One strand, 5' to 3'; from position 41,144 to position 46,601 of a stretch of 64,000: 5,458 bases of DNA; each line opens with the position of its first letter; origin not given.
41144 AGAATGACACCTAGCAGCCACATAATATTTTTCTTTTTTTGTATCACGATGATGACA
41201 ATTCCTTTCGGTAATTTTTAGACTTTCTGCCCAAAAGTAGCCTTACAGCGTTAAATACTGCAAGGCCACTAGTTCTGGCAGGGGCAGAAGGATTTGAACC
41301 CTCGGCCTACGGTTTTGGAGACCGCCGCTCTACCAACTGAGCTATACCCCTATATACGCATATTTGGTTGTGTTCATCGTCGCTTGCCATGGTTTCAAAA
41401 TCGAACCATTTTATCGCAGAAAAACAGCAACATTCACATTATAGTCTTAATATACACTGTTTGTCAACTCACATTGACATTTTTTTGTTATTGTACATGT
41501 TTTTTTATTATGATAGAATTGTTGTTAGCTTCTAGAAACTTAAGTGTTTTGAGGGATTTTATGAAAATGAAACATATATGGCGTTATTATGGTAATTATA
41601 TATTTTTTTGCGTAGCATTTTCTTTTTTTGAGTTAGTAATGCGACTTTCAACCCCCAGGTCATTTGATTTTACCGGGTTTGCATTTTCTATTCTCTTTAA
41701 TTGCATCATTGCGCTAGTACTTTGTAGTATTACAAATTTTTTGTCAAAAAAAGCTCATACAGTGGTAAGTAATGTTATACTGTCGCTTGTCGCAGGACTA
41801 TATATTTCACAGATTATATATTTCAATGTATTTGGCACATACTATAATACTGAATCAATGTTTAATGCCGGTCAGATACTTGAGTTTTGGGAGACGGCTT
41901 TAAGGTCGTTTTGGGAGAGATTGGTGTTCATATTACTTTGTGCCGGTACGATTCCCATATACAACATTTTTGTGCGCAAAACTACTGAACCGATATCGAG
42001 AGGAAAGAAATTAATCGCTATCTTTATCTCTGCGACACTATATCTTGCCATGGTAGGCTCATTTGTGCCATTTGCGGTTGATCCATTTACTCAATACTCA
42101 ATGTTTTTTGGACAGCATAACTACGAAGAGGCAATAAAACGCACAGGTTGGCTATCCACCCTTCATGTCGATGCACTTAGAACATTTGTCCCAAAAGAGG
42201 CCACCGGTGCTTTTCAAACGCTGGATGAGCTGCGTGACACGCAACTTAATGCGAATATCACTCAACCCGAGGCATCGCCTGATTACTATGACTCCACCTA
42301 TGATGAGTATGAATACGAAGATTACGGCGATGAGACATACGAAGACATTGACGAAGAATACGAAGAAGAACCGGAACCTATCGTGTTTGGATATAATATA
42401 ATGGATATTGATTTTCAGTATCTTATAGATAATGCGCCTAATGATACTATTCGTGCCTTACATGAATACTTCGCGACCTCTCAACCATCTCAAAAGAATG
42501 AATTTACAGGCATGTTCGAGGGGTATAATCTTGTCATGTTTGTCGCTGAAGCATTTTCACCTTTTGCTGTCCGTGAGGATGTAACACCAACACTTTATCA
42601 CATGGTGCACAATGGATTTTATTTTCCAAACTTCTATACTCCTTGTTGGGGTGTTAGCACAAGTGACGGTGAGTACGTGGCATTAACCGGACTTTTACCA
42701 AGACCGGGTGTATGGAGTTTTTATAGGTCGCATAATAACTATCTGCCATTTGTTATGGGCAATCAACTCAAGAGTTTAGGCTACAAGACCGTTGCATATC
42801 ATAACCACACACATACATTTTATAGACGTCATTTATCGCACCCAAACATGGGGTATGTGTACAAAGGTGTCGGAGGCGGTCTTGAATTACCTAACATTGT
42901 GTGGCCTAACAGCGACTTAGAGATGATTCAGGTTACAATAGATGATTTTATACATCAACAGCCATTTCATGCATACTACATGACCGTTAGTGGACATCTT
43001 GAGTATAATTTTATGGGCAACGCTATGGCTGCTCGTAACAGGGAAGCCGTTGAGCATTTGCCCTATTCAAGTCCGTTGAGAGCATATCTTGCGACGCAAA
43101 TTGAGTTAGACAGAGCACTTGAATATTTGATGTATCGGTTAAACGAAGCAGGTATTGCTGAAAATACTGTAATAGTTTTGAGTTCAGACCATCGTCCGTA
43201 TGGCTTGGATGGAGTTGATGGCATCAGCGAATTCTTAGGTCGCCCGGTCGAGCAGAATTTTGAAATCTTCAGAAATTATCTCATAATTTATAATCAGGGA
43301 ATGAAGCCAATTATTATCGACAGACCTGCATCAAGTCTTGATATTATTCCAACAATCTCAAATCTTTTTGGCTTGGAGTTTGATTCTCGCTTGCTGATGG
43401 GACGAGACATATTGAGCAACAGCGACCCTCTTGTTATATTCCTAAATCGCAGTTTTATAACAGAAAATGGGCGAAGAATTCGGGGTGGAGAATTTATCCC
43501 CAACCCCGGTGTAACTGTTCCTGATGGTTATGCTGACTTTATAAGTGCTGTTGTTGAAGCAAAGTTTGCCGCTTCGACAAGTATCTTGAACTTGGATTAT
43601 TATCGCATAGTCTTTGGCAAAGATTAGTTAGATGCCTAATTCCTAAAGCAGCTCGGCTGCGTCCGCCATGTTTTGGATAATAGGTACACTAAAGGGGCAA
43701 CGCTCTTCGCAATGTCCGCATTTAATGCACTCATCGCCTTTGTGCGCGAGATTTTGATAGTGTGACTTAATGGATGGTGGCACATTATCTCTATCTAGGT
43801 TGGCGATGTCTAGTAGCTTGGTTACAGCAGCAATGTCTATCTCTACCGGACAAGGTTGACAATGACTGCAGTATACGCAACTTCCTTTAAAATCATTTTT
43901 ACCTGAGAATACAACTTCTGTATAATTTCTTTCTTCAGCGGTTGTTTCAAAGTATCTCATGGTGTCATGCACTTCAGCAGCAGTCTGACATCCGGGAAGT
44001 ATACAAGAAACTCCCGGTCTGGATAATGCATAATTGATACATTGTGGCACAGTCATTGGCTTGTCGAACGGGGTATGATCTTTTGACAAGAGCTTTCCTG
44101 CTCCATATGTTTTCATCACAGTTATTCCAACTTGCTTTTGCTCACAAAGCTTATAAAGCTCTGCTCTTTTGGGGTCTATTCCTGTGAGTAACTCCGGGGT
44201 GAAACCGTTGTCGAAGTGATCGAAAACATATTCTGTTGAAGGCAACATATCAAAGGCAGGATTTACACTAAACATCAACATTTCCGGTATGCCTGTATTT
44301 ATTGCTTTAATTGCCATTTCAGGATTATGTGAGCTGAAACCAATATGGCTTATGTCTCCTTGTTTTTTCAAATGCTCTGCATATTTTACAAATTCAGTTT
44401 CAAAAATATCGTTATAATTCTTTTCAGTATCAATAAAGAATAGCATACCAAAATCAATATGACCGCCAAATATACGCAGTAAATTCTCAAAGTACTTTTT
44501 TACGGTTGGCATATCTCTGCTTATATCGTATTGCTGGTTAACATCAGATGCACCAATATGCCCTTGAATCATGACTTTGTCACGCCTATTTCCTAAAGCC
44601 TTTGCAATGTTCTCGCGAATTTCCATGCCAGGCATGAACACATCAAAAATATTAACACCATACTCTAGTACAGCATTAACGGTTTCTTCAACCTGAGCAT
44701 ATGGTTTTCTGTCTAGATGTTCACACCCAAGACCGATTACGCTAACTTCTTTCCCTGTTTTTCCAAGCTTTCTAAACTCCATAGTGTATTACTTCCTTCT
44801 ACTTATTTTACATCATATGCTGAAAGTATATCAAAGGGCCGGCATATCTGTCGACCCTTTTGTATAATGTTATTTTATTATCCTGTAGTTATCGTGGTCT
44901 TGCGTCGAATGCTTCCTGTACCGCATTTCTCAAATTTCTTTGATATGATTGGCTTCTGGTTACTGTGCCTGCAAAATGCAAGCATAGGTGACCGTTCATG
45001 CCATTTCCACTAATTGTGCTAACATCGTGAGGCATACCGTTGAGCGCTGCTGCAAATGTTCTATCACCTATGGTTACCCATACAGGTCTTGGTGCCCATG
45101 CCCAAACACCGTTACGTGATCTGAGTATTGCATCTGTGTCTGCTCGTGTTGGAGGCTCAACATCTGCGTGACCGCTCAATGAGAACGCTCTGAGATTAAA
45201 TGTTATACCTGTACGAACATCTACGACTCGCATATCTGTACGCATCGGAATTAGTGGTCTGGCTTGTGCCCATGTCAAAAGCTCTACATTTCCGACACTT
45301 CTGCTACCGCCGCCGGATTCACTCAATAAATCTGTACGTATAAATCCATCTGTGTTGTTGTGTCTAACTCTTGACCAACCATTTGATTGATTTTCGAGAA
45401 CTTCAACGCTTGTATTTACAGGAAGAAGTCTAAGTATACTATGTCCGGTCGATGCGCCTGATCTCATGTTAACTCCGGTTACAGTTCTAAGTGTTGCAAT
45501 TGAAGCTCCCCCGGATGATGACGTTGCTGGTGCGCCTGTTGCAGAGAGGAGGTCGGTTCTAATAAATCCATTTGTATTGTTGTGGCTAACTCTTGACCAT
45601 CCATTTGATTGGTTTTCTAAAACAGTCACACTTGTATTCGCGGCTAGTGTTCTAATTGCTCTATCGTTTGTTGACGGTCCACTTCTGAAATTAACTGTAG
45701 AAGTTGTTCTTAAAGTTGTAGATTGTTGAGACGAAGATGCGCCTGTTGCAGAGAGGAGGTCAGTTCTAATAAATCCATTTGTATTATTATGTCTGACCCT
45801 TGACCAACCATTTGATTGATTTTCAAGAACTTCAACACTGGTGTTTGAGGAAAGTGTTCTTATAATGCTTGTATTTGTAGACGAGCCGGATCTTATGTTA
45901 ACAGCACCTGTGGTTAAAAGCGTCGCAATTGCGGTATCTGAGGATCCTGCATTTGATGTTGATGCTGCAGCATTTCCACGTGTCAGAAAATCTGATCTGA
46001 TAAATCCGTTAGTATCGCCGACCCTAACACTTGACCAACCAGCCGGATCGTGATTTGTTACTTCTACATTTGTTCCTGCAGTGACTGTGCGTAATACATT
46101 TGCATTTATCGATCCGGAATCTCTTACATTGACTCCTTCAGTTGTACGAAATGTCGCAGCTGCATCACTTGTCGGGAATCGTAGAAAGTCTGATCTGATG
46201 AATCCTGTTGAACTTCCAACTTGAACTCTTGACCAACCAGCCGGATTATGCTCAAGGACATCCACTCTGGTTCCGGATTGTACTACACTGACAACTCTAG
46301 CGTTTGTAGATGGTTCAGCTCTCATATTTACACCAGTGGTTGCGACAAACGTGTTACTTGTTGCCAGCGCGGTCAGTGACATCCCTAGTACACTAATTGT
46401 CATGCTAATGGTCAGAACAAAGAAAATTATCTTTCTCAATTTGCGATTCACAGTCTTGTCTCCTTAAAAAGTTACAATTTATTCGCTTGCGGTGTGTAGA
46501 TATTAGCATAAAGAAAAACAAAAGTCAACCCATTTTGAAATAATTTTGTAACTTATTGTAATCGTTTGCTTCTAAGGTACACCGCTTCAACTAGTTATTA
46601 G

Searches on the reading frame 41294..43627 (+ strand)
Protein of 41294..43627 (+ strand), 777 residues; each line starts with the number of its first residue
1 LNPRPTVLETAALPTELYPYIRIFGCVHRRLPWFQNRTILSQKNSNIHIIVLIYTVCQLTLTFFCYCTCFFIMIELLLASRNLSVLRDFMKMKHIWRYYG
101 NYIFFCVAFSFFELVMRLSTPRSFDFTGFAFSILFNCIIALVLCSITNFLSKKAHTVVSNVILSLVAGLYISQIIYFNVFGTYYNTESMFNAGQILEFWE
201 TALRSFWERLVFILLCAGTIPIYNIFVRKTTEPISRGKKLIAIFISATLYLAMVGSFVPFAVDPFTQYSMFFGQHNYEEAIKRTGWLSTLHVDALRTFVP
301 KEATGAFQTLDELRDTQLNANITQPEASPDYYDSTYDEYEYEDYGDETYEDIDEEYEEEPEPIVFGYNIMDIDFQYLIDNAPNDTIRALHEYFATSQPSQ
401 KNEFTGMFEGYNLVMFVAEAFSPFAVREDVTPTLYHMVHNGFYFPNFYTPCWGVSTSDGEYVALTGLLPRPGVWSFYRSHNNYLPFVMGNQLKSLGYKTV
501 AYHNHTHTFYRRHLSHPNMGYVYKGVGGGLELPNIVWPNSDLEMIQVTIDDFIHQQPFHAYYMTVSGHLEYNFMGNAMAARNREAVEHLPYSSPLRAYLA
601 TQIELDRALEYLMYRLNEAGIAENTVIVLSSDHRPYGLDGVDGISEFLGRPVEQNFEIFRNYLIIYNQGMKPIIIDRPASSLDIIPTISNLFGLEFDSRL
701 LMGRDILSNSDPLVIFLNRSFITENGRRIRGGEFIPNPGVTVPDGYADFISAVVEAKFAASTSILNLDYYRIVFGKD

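Call 21: search_protein_families(library=pfam, proteins=[window:41294-43627:+], max_evalue=0.00001)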
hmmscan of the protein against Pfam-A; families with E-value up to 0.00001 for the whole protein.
window:41294-43627:+ (777 aa): 2 families
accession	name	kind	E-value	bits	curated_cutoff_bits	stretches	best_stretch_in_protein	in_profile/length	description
PF00884.28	Sulfatase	-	3.3e-19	69.8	25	1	430-693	25-300/301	Sulfatase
PF01663.27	Phosphodiest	-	1.2e-06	28.9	23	0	414-633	2-219/342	Type I phosphodiesterase / nucleotide pyrophosphatase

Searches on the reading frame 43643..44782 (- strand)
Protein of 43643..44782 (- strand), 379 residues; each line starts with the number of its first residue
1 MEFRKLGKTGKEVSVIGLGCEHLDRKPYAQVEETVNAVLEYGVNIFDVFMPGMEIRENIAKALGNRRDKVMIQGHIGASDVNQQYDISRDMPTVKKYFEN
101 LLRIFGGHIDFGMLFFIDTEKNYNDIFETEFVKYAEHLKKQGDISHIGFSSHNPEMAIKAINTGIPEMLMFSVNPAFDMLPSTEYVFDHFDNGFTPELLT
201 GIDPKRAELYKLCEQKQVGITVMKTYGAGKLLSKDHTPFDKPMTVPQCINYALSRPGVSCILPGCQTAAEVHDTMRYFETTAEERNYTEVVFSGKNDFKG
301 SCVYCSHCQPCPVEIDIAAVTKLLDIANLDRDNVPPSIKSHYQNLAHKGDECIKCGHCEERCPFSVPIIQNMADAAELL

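Call 21: search_protein_families(library=pfam, proteins=[window:43643-44782:-], max_evalue=0.00001)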
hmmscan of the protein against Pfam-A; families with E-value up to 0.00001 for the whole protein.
window:43643-44782:- (379 aa): 1 family
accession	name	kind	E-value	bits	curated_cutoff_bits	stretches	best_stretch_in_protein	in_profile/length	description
PF00248.27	Aldo_ket_red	-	3.2e-16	59.7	24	1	16-241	2-207/291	Aldo/keto reductase family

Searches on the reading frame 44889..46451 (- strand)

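Call 21: search_protein_families(library=pfam, proteins=[window:44889-46451:-], max_evalue=0.00001)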
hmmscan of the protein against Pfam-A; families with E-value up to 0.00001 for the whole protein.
window:44889-46451:- (520 aa): 7 families
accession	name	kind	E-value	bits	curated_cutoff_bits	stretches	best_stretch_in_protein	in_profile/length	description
PF08239.17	SH3_3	-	1.9e-59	198.1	27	5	251-303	1-54/54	Bacterial SH3 domain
PF06347.19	SH3_4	-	5.6e-27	93.7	24.1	0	325-377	3-55/56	Bacterial SH3 domain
PF18348.7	SH3_16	-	7.1e-16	58.2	25.8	0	43-79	1-36/49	Bacterial dipeptidyl-peptidase Sh3 domain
PF24246.1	SH3b_T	-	4.2e-10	40.2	27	0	264-302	34-71/74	SH3b_T domain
PF00018.34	SH3_1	-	2.8e-09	36.9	22.9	0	206-228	22-46/48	SH3 domain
PF14627.12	DUF4453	-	3.2e-08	34.1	26.1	0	183-228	43-88/109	Domain of unknown function (DUF4453)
PF07653.23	SH3_2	-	3.6e-06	27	21.8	0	349-378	24-54/55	Variant SH3 domain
